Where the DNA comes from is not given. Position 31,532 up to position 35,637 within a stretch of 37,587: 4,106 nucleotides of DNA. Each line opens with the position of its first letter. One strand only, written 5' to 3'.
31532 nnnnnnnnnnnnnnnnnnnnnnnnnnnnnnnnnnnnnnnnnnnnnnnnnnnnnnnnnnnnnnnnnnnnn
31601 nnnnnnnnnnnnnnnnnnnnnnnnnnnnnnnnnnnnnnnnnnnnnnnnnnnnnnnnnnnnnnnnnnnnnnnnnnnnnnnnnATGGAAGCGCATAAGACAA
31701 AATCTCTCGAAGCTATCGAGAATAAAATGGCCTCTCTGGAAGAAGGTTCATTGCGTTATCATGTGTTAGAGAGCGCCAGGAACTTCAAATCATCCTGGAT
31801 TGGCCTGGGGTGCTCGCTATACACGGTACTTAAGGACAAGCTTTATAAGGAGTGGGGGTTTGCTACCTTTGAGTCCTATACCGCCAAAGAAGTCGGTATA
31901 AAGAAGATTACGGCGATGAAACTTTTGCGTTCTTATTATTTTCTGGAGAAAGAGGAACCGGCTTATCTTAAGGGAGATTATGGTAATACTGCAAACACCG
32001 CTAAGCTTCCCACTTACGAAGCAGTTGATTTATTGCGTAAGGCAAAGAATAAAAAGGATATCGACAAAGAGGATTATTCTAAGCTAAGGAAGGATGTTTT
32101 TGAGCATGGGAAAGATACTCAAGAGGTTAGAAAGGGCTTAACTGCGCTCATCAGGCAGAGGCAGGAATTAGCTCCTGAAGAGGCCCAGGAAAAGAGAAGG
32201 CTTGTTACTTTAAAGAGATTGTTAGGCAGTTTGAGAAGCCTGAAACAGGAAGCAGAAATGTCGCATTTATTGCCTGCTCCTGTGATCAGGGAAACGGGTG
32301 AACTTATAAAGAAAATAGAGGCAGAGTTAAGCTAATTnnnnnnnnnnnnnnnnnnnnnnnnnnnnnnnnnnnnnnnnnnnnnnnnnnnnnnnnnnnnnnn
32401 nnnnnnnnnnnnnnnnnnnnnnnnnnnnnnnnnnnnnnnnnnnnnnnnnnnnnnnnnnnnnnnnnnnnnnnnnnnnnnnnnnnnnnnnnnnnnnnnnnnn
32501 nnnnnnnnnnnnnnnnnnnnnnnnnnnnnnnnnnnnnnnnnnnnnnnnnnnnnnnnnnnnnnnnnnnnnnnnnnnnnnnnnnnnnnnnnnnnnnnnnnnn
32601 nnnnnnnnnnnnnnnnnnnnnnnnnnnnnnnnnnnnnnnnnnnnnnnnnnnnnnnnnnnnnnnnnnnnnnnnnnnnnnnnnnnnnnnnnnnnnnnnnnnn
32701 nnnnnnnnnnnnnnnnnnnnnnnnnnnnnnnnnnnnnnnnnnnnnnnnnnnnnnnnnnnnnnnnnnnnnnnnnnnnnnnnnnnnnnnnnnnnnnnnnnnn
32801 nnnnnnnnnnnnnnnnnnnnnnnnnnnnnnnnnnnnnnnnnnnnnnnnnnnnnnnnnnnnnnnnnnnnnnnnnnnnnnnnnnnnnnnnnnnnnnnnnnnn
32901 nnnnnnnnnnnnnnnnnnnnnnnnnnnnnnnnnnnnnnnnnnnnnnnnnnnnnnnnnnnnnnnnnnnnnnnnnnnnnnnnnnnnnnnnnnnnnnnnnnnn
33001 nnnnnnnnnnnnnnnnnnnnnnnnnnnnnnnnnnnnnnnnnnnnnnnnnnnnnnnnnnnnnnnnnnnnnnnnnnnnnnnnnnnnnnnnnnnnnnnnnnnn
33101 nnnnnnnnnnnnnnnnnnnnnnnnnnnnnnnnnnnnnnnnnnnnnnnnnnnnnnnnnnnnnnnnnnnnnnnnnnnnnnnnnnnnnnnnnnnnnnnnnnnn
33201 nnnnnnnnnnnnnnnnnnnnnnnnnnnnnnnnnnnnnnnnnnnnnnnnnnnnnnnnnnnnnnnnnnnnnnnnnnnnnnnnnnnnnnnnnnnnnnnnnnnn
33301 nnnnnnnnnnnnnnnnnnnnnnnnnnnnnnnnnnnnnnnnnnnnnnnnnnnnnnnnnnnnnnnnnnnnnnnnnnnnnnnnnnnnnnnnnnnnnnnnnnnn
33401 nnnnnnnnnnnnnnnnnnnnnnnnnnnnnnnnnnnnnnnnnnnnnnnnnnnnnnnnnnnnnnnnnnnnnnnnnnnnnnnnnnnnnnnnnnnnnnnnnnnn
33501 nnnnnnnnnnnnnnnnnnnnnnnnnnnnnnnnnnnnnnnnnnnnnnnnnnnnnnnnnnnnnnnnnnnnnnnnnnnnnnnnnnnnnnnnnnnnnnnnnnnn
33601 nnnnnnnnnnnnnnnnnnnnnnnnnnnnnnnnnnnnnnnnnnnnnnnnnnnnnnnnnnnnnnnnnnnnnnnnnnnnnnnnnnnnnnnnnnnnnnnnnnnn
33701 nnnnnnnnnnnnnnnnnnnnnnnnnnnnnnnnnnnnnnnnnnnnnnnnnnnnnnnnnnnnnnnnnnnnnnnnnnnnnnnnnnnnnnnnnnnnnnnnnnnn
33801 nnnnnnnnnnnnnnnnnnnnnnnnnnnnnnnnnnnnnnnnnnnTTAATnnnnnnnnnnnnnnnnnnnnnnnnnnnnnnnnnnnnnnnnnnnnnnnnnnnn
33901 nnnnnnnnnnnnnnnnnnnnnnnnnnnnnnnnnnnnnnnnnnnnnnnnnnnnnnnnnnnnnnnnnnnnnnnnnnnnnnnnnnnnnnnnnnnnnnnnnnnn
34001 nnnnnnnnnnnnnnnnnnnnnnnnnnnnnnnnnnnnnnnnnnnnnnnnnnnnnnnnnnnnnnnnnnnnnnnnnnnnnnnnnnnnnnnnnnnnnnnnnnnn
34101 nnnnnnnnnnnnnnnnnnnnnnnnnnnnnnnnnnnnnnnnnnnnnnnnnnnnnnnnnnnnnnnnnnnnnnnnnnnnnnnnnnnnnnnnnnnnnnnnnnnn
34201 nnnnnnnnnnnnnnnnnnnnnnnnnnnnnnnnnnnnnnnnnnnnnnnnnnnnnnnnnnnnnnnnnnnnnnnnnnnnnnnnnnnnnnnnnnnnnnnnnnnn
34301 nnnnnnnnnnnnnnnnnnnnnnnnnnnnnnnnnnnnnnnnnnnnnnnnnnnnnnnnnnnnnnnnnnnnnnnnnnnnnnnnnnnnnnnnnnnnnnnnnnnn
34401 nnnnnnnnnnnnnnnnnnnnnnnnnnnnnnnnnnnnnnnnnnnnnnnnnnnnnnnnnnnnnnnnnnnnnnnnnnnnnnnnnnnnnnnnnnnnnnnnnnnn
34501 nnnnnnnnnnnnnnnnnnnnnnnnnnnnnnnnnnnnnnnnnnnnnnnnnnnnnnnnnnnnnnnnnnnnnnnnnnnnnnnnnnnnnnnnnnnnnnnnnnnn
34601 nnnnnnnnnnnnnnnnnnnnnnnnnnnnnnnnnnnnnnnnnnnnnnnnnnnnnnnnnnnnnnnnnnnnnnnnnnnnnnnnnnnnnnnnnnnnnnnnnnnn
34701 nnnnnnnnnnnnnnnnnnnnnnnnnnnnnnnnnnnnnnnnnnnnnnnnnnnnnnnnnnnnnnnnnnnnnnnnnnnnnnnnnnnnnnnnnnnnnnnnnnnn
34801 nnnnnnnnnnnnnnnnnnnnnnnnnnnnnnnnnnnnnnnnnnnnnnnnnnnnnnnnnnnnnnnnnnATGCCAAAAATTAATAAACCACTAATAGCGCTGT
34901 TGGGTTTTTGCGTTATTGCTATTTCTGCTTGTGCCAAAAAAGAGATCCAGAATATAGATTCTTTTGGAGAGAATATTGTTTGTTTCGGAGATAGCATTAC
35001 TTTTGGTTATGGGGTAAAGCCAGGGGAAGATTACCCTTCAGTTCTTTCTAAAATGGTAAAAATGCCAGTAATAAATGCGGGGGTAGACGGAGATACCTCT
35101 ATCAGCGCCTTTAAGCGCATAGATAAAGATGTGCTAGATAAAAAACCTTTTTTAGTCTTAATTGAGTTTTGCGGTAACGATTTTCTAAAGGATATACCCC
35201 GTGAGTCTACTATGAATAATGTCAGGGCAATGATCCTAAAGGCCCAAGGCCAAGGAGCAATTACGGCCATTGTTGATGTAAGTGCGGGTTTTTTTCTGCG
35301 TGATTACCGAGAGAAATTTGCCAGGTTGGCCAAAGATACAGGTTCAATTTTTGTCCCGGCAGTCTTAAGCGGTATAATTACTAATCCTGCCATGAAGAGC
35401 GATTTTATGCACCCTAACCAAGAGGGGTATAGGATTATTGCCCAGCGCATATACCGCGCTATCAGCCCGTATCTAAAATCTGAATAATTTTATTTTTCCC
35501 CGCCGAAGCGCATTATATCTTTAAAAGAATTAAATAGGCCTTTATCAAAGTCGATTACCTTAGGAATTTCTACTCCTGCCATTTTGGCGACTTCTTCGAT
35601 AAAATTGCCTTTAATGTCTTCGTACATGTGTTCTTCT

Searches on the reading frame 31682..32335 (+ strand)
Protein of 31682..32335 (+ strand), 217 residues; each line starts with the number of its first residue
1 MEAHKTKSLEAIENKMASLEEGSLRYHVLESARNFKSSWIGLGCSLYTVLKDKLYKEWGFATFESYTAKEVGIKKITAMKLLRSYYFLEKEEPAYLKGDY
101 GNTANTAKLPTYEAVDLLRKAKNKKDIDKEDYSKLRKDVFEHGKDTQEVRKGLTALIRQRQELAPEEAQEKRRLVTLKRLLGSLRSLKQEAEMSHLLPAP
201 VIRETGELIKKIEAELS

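Call 50: search_protein_families(library=pfam, proteins=[window:31682-32335:+], max_evalue=1)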
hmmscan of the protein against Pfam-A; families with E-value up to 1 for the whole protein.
window:31682-32335:+ (217 aa): 1 family
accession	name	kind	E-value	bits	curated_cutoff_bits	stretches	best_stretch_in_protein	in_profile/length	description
PF13093.11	FTA4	-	0.23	11.7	24.8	0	96-170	92-166/199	Kinetochore complex Fta4 of Sim4 subunit, or CENP-50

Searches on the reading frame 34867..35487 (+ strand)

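Call 50: search_protein_families(library=pfam, proteins=[window:34867-35487:+], max_evalue=1)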
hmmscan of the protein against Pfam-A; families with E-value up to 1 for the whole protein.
window:34867-35487:+ (206 aa): 3 families
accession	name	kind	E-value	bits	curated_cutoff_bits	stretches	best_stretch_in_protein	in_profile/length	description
PF13472.12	Lipase_GDSL_2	-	1e-20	75.4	32.9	1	39-190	1-178/178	GDSL-like Lipase/Acylhydrolase family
PF00657.28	Lipase_GDSL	-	9.8e-15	55.7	23.6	1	37-195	1-208/208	GDSL-like Lipase/Acylhydrolase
PF14606.12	Lipase_GDSL_3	-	0.003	18.3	27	1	36-79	3-47/178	GDSL-like Lipase/Acylhydrolase family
